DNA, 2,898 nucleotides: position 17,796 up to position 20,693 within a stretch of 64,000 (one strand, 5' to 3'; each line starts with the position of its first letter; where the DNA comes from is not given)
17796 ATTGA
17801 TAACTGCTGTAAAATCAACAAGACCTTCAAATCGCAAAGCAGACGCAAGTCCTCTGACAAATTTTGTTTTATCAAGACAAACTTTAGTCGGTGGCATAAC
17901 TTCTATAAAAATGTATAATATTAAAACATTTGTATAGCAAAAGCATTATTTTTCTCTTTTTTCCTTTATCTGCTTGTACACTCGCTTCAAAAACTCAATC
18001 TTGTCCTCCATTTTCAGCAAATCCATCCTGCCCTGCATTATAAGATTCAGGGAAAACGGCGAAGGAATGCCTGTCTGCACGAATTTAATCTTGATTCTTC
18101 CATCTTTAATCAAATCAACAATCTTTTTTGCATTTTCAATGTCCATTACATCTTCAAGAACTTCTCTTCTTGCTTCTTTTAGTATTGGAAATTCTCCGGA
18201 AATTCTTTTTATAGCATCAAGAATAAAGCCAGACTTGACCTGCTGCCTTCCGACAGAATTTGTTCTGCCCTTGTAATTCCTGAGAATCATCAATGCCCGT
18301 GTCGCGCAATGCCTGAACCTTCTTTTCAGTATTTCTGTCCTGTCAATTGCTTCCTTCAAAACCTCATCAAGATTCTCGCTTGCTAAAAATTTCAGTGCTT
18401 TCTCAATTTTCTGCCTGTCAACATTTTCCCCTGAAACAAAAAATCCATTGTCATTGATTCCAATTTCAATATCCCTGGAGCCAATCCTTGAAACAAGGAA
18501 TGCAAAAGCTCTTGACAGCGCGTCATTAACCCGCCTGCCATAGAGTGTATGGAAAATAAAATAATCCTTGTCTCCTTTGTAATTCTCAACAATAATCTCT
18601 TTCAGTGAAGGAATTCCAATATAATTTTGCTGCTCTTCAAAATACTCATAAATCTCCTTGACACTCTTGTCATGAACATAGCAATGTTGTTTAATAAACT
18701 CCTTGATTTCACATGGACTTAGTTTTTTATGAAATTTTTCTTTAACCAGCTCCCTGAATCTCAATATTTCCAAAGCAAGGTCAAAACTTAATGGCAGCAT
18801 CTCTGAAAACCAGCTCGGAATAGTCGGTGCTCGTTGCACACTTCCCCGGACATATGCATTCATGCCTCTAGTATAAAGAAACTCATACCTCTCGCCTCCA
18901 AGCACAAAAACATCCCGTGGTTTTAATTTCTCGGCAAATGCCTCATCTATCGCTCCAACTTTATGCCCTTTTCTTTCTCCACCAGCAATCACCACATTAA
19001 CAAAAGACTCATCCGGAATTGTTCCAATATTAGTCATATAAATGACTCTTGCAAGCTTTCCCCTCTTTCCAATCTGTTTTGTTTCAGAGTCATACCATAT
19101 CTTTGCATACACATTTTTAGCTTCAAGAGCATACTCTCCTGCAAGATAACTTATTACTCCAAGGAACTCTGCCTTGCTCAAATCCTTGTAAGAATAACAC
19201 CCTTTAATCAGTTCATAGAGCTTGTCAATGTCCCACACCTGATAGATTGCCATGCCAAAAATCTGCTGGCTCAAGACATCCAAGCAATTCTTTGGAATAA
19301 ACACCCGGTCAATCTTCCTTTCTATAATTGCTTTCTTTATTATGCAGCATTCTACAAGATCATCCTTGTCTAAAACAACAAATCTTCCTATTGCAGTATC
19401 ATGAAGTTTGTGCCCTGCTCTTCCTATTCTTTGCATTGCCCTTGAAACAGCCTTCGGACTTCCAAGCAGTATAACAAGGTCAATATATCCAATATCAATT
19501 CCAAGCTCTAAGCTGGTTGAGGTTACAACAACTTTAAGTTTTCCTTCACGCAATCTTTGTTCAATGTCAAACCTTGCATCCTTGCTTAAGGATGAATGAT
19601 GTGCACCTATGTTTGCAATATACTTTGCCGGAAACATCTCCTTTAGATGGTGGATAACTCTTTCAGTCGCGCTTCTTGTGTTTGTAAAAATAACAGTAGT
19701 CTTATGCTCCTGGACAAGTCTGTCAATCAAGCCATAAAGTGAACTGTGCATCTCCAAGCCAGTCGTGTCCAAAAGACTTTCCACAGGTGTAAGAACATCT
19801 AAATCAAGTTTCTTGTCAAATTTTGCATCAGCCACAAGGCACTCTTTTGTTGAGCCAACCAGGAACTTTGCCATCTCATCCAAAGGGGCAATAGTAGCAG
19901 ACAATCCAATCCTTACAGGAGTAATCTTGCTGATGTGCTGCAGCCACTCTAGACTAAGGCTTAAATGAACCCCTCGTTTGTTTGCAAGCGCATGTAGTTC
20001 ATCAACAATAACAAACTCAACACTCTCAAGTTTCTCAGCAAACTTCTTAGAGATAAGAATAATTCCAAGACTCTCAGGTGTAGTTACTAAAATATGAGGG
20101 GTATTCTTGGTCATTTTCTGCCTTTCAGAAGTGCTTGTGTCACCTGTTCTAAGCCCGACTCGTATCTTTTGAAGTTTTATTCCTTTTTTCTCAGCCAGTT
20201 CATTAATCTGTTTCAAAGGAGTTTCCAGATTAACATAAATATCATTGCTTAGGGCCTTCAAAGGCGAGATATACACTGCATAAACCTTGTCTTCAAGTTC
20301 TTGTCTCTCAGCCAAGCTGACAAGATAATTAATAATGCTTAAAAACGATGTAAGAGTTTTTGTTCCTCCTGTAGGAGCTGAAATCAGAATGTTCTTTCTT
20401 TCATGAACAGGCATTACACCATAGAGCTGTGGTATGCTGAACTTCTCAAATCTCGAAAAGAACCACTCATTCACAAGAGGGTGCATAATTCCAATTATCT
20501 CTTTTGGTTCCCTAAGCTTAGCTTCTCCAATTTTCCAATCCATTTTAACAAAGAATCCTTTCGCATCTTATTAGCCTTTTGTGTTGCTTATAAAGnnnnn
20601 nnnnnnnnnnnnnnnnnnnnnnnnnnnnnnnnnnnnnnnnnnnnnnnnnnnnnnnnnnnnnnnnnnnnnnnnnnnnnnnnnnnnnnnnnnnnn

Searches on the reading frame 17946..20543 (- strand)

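Call 26: search_protein_families(library=pfam, proteins=[window:17946-20543:-], max_evalue=0.001)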
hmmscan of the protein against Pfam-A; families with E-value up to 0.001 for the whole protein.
window:17946-20543:- (865 aa): 6 families
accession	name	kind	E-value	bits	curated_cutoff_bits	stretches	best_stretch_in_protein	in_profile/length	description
PF08494.16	DEAD_assoc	-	9.4e-57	192.4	23.5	1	644-831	1-191/191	DEAD/H associated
PF19306.5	WH_Lhr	-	9e-34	116.7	27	1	405-572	2-165/168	Large helicase-related protein, winged helix domain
PF00270.35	DEAD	-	2.5e-26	92.8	26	1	43-219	8-161/167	DEAD/DEAH box helicase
PF00271.37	Helicase_C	-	3.2e-20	72.9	23.5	1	275-377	8-107/110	Helicase conserved C-terminal domain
PF04851.21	ResIII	-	9.1e-10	39.1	22.5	1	47-218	21-162/164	Type III restriction enzyme, res subunit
PF22590.2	Cas3-like_C_2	-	6.1e-05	23.7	27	1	281-376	3-101/106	CRISPR-associated nuclease/helicase Cas3, C-terminal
